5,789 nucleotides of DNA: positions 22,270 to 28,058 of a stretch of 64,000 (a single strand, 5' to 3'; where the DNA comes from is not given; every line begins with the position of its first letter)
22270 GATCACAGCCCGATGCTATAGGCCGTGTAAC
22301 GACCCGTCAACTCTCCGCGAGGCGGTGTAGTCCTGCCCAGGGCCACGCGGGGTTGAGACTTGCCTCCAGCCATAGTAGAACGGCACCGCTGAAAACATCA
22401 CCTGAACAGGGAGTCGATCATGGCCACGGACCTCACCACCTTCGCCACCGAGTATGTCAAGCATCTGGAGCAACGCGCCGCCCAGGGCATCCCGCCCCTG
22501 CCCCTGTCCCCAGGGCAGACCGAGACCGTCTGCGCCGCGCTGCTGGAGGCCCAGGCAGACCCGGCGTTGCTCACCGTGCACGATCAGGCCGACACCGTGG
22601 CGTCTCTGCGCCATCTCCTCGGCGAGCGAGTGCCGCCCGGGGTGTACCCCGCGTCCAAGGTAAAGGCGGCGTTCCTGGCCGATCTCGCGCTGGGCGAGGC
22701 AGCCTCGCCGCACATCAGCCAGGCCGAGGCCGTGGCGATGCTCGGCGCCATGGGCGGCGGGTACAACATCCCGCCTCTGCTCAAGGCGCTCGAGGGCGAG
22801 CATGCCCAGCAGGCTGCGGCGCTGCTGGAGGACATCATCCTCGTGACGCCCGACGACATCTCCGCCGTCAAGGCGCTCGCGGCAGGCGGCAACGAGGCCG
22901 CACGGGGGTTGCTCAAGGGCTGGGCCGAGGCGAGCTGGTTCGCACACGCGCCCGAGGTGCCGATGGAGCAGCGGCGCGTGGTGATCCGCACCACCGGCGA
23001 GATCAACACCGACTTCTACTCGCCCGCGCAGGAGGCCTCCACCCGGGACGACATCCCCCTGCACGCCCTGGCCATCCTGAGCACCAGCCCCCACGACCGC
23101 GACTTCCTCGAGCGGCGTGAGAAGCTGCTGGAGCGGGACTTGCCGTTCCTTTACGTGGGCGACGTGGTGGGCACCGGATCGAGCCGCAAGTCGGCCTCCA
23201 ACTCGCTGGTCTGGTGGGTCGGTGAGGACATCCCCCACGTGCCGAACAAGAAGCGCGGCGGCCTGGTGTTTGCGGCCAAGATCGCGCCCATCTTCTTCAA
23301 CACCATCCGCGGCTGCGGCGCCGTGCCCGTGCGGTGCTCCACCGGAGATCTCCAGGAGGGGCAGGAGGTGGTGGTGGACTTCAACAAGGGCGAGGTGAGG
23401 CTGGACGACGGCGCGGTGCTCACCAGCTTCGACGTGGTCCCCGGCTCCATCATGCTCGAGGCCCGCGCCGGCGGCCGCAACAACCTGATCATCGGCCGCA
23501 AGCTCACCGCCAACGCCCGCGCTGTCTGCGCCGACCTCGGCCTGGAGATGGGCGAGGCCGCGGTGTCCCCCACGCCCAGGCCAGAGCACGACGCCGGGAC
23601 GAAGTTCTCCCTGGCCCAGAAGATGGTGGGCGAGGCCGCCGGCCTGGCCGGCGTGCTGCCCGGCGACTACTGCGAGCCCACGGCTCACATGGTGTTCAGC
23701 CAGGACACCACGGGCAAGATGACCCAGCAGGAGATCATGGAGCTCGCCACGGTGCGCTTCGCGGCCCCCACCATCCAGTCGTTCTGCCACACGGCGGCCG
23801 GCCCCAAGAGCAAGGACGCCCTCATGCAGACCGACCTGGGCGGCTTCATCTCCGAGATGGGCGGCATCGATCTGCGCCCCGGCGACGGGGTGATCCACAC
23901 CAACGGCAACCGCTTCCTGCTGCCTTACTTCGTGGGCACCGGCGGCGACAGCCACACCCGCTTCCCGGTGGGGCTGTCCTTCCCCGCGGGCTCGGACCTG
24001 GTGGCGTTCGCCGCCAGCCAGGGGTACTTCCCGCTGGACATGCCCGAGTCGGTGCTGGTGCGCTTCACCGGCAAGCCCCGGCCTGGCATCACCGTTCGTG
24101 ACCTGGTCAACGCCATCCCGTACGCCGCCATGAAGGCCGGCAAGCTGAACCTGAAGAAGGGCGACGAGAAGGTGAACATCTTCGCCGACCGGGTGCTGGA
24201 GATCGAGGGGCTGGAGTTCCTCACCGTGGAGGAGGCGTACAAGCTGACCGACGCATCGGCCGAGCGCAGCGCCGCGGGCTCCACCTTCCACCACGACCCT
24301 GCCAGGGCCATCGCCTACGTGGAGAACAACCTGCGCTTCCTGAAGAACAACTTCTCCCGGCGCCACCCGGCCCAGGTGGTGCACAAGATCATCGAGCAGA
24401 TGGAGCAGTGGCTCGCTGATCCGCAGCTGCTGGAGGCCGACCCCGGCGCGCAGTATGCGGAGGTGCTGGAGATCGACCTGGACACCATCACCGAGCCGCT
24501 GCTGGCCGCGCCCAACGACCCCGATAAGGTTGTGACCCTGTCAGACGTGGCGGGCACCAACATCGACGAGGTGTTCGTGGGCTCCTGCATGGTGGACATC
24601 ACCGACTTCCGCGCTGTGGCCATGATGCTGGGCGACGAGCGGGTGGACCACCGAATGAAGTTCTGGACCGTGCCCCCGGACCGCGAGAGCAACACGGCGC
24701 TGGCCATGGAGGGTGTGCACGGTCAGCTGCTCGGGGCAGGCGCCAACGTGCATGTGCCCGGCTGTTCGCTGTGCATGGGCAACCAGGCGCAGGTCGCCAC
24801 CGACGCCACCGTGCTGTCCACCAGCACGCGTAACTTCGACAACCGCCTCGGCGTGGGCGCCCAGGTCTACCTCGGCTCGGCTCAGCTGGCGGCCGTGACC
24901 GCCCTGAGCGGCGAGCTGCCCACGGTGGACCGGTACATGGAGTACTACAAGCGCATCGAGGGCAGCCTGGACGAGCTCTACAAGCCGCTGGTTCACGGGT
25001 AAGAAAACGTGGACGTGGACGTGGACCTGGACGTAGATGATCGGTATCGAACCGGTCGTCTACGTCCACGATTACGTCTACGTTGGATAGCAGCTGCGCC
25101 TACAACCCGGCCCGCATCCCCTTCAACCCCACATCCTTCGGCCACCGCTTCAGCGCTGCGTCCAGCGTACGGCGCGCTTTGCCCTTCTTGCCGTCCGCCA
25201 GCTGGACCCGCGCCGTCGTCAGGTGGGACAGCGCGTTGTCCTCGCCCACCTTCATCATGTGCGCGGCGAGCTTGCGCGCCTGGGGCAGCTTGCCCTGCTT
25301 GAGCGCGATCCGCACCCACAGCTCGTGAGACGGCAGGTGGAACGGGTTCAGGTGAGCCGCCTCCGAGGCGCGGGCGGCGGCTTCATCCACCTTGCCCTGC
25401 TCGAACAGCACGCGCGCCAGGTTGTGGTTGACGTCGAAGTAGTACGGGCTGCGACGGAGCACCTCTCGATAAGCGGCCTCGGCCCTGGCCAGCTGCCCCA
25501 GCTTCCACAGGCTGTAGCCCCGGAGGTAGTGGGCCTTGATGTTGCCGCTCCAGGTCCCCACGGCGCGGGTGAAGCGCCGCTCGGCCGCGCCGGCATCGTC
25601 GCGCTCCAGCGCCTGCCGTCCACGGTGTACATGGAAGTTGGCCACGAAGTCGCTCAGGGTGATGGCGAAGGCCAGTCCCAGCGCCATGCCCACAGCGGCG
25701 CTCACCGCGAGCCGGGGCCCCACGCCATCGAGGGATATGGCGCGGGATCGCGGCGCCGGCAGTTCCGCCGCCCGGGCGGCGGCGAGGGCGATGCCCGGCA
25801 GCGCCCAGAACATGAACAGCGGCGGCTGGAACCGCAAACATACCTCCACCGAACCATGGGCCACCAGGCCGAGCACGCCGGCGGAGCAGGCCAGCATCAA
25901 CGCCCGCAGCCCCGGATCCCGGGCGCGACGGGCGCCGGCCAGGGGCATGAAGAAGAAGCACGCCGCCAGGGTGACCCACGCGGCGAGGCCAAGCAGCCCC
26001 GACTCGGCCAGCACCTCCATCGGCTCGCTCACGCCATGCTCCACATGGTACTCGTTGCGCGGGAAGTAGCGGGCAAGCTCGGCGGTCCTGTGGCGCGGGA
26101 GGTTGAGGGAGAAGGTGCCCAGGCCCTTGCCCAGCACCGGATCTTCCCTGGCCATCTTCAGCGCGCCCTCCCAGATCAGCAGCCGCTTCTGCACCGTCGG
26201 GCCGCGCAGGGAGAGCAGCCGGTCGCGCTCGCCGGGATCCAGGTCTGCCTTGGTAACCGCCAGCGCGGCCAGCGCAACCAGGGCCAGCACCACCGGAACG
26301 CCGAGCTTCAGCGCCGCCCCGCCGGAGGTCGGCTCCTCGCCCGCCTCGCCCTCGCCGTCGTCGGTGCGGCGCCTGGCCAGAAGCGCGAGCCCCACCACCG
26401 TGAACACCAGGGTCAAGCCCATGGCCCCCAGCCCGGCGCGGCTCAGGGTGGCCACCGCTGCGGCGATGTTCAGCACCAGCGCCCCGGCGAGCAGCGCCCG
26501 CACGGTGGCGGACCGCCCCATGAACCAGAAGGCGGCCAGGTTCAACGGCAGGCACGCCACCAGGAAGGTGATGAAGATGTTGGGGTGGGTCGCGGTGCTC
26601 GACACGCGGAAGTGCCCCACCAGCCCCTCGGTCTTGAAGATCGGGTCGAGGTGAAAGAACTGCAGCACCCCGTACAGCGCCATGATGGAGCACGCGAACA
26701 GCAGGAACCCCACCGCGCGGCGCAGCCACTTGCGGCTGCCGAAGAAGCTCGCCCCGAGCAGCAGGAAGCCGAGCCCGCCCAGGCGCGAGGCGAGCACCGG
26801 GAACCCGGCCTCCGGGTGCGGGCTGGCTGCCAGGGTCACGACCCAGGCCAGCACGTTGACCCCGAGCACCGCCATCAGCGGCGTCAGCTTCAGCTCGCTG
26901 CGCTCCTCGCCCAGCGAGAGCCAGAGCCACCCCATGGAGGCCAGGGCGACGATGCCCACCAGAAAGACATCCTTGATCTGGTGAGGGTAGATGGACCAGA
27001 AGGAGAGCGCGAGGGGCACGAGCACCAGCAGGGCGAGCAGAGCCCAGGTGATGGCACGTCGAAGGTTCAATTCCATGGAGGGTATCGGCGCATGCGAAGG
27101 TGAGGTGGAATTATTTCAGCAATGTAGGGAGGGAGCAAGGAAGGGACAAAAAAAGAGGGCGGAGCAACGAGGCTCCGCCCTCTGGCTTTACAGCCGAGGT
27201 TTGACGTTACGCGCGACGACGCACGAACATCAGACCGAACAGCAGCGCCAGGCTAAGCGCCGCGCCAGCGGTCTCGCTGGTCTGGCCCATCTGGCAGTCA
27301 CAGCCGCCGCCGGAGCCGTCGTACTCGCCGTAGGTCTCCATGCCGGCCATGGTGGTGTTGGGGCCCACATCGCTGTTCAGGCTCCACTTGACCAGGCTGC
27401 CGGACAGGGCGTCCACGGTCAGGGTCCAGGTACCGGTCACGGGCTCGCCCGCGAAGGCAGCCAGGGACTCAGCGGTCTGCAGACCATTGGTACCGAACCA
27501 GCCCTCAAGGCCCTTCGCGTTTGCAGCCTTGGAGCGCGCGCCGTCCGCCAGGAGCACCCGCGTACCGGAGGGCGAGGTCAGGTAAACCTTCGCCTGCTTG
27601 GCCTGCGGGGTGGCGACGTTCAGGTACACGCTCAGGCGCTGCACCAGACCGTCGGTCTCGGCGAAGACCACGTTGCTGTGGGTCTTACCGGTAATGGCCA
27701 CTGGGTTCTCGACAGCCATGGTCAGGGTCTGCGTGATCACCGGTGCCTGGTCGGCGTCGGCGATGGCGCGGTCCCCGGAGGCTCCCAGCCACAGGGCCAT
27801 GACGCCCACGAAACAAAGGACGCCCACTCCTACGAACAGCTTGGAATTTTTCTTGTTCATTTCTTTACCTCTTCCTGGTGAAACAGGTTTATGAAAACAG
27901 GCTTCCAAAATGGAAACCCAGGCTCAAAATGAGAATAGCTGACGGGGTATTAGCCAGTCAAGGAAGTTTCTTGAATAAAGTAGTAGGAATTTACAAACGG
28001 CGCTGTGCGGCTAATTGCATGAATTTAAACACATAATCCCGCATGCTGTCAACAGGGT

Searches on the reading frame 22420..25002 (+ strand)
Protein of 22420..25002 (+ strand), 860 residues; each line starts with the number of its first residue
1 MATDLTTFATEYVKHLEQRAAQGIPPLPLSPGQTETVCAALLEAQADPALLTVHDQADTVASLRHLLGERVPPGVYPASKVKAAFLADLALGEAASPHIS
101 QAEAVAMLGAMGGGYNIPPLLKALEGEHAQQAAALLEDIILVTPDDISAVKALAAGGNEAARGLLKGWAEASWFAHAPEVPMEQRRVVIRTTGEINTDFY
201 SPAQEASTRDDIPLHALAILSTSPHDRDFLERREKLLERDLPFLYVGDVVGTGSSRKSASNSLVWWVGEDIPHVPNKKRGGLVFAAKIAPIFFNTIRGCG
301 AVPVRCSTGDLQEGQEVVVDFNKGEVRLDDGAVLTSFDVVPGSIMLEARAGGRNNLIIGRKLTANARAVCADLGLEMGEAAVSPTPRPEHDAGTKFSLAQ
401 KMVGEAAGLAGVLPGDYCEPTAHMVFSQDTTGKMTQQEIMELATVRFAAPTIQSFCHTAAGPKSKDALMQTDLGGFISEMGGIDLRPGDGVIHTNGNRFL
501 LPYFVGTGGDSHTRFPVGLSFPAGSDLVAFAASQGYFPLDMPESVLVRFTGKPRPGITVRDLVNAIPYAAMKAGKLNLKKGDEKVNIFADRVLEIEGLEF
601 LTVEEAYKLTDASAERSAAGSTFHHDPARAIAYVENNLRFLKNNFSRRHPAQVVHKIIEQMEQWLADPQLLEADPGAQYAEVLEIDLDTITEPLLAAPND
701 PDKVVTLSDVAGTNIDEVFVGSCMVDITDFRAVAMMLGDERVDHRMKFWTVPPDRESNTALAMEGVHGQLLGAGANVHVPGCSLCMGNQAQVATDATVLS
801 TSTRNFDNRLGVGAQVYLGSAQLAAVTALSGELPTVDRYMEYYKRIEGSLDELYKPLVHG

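Call 40: search_protein_families(library=pfam, proteins=[window:22420-25002:+], max_evalue=0.00001)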
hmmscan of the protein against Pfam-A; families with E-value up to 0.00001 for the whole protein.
window:22420-25002:+ (860 aa): 3 families
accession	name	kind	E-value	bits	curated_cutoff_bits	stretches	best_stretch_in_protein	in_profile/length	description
PF06434.19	Aconitase_2_N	-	4.1e-61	206.7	27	1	187-384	2-194/204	Aconitate hydratase 2 N-terminus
PF11791.14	Aconitase_B_N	-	2.5e-40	138.4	25.8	1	11-174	1-153/153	Aconitate B N-terminal domain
PF00330.25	Aconitase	-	4.6e-39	135.1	28.7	2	711-831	337-463/463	Aconitase family (aconitate hydratase)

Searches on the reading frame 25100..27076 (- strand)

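Call 40: search_protein_families(library=pfam, proteins=[window:25100-27076:-], max_evalue=0.00001)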
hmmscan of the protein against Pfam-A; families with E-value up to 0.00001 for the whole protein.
window:25100-27076:- (658 aa): 9 families
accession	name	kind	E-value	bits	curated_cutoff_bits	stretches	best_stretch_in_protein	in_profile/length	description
PF14559.12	TPR_19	-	2.4e-13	50.7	25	1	523-578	1-56/68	Tetratricopeptide repeat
PF04932.20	Wzy_C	-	3.4e-13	50.1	31.7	1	199-368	2-149/149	O-Antigen ligase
PF07719.23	TPR_2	-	6.5e-10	38.8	27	0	514-544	2-32/34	Tetratricopeptide repeat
PF13432.12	TPR_16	-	1.6e-09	38.5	32.7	1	486-545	4-63/65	Tetratricopeptide repeat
PF13428.12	TPR_14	-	1.9e-07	31.5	23.5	0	515-555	3-43/44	Tetratricopeptide repeat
PF00515.34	TPR_1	-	1.2e-06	28.5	27.8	0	514-545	2-33/34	Tetratricopeptide repeat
PF13181.12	TPR_8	-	1.3e-06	28.5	25.7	0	514-544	2-32/34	Tetratricopeptide repeat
PF13174.12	TPR_6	-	1.7e-06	28.7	26.3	0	515-544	2-31/33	Tetratricopeptide repeat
PF13431.12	TPR_17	-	4.3e-06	27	24.4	0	535-566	1-32/34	Tetratricopeptide repeat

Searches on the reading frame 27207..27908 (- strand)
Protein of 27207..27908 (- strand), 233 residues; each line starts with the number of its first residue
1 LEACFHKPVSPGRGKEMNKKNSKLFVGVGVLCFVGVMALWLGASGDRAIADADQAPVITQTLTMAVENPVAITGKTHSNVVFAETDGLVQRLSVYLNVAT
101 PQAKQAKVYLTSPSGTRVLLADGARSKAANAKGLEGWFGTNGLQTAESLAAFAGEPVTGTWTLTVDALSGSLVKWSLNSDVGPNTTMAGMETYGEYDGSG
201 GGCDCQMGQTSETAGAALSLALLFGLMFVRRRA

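Call 40: search_protein_families(library=pfam, proteins=[window:27207-27908:-], max_evalue=0.00001)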
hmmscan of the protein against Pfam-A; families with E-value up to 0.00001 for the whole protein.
window:27207-27908:- (233 aa): 1 family
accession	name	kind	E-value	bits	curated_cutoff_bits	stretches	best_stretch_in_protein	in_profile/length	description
PF01483.27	P_proprotein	-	3.6e-10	40.3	21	1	90-178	2-85/86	Proprotein convertase P-domain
